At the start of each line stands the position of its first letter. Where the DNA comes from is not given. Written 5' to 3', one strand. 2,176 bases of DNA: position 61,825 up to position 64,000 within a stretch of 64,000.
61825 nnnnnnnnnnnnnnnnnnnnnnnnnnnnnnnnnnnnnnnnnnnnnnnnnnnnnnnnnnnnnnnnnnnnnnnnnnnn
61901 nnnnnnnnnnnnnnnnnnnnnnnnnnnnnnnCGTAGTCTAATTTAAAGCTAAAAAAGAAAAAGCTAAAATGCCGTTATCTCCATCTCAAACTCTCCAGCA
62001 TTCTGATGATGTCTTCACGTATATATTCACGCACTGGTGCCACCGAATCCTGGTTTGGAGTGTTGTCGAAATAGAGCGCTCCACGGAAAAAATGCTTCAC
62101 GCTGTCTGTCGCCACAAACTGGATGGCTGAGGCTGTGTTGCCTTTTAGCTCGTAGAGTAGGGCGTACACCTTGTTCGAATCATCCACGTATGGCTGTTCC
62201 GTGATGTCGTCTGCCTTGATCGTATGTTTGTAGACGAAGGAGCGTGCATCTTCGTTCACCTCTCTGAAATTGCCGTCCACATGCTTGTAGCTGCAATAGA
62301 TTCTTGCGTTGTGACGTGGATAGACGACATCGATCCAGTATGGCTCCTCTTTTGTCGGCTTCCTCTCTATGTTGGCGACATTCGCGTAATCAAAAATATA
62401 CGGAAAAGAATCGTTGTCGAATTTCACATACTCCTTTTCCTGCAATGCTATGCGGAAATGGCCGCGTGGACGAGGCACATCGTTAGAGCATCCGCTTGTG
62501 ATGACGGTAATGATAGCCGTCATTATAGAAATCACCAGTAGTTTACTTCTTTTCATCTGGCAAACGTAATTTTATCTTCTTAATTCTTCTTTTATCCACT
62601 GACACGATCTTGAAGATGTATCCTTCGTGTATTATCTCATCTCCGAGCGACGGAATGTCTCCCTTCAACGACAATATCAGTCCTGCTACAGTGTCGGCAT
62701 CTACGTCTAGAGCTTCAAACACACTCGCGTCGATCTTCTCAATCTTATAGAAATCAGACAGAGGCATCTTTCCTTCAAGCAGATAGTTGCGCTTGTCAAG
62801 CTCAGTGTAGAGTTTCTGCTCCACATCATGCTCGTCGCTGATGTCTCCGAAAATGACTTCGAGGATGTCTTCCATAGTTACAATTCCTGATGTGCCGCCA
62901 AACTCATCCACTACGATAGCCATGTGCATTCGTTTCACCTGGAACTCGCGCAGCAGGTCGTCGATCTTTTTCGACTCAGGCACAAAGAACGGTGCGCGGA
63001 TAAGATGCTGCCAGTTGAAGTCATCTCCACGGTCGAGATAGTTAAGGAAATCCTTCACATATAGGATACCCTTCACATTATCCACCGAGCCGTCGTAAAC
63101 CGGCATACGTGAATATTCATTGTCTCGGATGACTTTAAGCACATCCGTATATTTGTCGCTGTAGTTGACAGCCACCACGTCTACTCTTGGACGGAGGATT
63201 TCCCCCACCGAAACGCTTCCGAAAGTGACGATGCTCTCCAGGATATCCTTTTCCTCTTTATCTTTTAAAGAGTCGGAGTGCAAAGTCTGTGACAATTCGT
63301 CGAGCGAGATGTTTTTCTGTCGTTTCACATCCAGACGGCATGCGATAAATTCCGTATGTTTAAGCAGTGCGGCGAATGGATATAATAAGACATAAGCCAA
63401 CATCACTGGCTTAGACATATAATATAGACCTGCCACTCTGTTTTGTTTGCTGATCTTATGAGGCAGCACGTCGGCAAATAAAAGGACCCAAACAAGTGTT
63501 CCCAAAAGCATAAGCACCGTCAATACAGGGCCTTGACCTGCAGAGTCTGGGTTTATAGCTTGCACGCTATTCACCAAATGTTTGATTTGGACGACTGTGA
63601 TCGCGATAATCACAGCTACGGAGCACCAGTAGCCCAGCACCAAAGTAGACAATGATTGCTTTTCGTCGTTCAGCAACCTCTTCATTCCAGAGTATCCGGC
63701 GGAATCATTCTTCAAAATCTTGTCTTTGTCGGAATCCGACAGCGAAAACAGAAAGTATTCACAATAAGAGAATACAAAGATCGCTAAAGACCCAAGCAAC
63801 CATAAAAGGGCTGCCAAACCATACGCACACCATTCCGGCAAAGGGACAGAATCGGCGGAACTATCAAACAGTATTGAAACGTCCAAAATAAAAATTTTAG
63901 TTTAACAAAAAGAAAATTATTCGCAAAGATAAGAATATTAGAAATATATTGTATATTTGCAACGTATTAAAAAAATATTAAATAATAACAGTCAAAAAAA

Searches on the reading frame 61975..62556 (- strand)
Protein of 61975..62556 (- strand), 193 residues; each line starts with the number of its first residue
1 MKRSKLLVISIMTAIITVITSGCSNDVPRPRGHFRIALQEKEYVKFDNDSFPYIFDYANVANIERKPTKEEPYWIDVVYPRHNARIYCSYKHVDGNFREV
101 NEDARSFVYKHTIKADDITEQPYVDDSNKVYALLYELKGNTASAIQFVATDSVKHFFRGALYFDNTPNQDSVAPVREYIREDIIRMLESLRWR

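Call 30: search_protein_families(library=ncbifam, proteins=[window:61975-62556:-], max_evalue=0.00001)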
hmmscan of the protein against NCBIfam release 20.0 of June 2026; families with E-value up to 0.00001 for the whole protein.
window:61975-62556:- (193 aa): 1 family
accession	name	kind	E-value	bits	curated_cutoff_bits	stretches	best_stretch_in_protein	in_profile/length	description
TIGR03512.2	GldD_lipoprot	equivalog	2.4e-65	219.8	120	1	15-193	2-182/182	gliding motility lipoprotein GldD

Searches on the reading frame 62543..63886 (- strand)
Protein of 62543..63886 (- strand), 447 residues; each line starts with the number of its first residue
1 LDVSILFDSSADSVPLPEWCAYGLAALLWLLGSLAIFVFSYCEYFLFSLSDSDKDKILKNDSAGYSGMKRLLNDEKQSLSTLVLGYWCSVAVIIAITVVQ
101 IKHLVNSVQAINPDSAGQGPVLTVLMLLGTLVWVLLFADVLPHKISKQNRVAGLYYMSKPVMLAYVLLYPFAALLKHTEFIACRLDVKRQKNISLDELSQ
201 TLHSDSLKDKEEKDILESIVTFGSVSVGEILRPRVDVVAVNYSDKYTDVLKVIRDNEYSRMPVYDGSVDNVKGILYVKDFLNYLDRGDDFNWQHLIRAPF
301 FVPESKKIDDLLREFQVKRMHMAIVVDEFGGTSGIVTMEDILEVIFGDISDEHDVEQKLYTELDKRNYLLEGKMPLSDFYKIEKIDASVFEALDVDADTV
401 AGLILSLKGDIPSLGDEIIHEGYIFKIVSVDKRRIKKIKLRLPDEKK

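Call 29: search_protein_families(library=pfam, proteins=[window:62543-63886:-], max_evalue=0.0001)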
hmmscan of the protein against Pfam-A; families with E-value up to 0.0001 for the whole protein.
window:62543-63886:- (447 aa): 3 families
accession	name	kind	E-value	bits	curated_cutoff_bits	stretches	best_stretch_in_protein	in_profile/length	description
PF03471.22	CorC_HlyC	-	1.8e-16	60.3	27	1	362-442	2-79/81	Transporter associated domain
PF00571.33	CBS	-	8.2e-16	58.5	24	2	297-346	7-56/57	CBS domain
PF01595.25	CNNM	-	1.8e-11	44.5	28.4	1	34-200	8-166/181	Cyclin M transmembrane N-terminal domain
